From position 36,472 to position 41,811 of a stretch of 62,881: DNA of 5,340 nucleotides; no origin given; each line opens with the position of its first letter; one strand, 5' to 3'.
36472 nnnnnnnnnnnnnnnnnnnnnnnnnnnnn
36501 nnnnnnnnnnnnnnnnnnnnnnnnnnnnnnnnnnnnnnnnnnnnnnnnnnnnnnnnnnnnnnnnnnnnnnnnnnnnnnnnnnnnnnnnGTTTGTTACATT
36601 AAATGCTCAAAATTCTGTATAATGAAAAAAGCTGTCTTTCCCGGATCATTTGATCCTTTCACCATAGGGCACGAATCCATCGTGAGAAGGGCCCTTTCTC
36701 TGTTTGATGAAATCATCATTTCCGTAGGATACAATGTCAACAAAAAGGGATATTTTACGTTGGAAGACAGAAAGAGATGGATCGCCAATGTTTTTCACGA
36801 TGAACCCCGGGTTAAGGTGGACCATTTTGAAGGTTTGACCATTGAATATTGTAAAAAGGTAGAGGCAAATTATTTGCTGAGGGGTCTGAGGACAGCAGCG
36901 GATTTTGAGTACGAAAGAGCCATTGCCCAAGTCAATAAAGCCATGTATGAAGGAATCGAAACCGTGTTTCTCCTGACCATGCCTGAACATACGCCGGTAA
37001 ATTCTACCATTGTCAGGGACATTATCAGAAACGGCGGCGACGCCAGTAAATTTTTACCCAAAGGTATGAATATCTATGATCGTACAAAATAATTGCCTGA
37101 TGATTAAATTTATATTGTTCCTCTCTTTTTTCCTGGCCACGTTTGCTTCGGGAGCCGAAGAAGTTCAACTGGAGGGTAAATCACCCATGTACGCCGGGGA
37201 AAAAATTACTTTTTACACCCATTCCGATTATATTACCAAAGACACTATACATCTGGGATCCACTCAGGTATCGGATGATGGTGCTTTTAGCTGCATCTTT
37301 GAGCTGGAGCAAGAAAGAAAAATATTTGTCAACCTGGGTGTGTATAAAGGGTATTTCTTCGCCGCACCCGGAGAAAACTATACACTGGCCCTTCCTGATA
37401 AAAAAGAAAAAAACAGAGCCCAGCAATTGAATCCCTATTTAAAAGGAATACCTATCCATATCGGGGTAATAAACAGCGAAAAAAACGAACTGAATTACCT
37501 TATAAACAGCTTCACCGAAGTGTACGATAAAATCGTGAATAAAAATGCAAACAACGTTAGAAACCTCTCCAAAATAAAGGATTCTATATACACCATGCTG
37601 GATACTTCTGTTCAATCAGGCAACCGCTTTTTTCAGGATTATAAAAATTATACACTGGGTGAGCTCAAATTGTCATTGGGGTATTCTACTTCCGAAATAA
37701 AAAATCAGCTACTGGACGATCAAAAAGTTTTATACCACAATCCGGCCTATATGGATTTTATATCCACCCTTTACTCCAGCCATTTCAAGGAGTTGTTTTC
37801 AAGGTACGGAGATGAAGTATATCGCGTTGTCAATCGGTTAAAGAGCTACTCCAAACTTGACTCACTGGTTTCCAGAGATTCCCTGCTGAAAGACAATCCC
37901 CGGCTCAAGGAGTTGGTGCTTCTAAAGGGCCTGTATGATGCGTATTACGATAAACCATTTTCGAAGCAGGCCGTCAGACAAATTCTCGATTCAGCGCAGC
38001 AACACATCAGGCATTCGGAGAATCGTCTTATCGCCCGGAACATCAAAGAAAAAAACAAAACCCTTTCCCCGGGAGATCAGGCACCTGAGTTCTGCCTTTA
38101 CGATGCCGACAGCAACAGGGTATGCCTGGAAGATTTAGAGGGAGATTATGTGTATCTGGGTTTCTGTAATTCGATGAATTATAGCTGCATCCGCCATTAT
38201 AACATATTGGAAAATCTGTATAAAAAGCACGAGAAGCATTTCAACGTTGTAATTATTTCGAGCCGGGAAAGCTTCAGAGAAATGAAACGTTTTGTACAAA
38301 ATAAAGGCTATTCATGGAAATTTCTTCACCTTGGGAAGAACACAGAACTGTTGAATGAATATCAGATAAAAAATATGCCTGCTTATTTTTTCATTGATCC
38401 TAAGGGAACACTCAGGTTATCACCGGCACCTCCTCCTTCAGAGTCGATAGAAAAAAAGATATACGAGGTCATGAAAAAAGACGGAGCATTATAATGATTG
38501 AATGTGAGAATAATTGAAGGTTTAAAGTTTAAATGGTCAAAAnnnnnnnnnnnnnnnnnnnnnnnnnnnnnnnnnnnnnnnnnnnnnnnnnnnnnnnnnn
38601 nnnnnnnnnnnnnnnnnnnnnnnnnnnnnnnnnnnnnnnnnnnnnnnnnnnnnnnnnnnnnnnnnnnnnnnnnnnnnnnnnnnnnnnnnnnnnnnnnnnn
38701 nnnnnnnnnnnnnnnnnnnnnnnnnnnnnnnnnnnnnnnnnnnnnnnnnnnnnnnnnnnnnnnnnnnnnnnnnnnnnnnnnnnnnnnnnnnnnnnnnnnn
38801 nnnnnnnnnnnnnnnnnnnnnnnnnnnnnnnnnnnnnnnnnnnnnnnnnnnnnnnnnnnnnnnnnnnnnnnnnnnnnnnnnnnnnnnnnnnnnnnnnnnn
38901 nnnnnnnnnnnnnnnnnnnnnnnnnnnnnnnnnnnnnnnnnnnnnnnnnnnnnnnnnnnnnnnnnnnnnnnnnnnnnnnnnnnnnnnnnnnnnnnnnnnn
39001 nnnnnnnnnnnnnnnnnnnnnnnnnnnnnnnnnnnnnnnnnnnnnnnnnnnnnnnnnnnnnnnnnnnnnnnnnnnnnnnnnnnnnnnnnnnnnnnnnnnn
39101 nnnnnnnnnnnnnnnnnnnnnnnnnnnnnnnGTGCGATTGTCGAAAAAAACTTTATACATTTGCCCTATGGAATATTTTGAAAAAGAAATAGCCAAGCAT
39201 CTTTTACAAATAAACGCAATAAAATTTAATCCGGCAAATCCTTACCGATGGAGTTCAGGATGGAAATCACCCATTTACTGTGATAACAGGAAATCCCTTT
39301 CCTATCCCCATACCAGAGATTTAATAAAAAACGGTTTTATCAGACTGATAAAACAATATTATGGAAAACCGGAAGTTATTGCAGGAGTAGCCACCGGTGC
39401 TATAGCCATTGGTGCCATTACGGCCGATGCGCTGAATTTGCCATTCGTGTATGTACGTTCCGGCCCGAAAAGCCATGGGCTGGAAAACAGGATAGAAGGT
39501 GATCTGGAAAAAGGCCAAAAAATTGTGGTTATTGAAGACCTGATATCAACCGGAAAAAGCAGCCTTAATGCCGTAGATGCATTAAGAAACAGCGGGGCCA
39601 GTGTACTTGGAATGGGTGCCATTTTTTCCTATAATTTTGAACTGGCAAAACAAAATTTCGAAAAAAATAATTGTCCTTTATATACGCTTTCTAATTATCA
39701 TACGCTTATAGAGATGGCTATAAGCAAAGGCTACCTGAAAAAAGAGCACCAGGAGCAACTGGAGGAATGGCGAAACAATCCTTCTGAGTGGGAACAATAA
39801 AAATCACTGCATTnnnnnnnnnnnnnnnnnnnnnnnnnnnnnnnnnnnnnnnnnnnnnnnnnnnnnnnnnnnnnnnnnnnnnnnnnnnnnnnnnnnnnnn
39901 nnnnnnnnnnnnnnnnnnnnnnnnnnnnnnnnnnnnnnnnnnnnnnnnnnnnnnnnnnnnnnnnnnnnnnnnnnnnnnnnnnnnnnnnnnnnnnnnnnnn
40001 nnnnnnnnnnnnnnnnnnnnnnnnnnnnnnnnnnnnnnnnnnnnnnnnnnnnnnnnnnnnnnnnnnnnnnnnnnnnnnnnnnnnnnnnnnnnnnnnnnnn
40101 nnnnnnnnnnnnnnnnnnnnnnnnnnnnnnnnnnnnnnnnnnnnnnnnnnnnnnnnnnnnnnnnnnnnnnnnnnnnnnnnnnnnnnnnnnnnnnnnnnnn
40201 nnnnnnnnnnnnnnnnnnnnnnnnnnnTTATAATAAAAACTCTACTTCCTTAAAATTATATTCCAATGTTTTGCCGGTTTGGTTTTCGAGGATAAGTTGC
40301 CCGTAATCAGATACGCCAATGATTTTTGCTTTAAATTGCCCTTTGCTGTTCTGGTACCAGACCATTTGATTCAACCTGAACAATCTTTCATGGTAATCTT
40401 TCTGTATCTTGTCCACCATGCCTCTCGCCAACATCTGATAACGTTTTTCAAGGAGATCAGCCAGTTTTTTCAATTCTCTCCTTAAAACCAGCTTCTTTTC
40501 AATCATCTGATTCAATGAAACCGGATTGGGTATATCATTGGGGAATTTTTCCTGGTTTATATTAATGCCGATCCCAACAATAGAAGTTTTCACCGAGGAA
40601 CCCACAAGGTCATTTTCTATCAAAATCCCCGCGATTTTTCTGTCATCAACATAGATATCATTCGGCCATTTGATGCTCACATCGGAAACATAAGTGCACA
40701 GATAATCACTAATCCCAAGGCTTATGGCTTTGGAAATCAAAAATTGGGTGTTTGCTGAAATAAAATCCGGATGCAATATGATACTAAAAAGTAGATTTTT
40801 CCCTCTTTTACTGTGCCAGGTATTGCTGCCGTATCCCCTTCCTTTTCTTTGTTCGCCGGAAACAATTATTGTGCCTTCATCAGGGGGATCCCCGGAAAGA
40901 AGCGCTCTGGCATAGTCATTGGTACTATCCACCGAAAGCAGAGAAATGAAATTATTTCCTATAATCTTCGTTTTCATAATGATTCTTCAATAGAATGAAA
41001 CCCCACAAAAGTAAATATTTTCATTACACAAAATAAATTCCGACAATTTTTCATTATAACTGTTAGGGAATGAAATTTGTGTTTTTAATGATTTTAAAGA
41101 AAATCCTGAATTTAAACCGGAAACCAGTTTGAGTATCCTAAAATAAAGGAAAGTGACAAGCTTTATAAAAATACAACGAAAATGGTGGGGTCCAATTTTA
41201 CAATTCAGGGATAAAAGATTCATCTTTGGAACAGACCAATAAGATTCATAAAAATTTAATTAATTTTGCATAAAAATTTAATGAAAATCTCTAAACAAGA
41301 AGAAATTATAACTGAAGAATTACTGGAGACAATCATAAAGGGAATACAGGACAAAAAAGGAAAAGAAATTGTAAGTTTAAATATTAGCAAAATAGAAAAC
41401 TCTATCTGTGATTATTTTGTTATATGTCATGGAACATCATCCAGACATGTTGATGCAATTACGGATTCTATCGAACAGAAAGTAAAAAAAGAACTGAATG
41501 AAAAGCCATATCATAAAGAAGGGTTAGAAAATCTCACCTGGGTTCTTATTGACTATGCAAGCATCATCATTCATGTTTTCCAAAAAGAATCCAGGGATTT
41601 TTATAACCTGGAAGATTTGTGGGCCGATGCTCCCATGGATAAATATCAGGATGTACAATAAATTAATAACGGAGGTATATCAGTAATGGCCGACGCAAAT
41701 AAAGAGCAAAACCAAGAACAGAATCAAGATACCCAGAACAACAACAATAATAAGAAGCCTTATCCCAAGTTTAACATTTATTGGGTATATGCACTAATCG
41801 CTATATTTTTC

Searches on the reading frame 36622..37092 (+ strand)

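Call 46: search_protein_families(library=pfam, proteins=[window:36622-37092:+], max_evalue=0.001)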
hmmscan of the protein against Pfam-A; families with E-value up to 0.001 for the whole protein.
window:36622-37092:+ (156 aa): 1 family
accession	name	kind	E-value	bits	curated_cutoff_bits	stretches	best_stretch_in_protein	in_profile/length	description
PF01467.32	CTP_transf_like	-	9.8e-19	68.3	21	1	5-133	1-132/133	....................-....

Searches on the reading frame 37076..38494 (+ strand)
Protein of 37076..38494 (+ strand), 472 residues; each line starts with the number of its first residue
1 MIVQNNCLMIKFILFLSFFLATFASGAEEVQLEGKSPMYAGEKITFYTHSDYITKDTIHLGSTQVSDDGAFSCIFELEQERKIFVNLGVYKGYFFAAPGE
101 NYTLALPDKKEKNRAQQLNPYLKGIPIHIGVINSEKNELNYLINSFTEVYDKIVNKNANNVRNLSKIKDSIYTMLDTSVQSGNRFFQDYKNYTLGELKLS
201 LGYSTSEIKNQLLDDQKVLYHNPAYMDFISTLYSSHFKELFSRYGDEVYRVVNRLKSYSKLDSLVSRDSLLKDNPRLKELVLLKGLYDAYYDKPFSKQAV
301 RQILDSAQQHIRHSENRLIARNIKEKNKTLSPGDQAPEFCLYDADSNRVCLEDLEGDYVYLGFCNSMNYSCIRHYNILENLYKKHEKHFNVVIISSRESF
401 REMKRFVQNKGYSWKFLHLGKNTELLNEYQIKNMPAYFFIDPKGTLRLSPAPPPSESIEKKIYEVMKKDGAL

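Call 46: search_protein_families(library=pfam, proteins=[window:37076-38494:+], max_evalue=0.001)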
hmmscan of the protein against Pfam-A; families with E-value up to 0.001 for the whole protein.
window:37076-38494:+ (472 aa): 3 families
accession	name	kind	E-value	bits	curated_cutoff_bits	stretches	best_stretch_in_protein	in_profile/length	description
PF00578.27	AhpC-TSA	-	3.8e-13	49.9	26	1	332-447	1-122/124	AhpC/TSA family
PF13905.12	Thioredoxin_8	-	1.5e-10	41.7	27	1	356-445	1-93/94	Thioredoxin-like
PF08534.16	Redoxin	-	1.5e-08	35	26.6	1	332-449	2-131/148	Redoxin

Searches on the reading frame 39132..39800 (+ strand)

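Call 46: search_protein_families(library=pfam, proteins=[window:39132-39800:+], max_evalue=0.001)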
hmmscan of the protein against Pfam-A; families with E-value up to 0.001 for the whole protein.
window:39132-39800:+ (222 aa): 1 family
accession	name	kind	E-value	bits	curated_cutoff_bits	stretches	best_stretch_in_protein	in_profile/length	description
PF00156.33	Pribosyltran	-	1.4e-11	44.4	26.3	1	71-165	21-124/158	Phosphoribosyl transferase domain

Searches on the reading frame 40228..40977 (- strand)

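Call 46: search_protein_families(library=pfam, proteins=[window:40228-40977:-], max_evalue=0.001)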
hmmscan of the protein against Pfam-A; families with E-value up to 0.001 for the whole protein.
window:40228-40977:- (249 aa): 1 family
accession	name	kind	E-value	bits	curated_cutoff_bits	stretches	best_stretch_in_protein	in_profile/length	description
PF03099.24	BPL_LplA_LipB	-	1.2e-18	67.8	21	1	16-139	5-133/133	Biotin/lipoate A/B protein ligase family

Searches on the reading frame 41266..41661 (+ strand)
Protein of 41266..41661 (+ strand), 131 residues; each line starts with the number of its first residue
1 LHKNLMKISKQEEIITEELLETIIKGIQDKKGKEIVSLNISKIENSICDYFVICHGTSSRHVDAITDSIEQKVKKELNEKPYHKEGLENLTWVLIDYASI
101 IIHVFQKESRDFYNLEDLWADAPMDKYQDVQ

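Call 46: search_protein_families(library=pfam, proteins=[window:41266-41661:+], max_evalue=0.001)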
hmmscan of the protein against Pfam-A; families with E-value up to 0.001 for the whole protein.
window:41266-41661:+ (131 aa): 1 family
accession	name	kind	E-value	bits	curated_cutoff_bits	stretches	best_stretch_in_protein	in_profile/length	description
PF02410.21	RsfS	-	2.8e-35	120.9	21.6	1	22-119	2-98/98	Ribosomal silencing factor during starvation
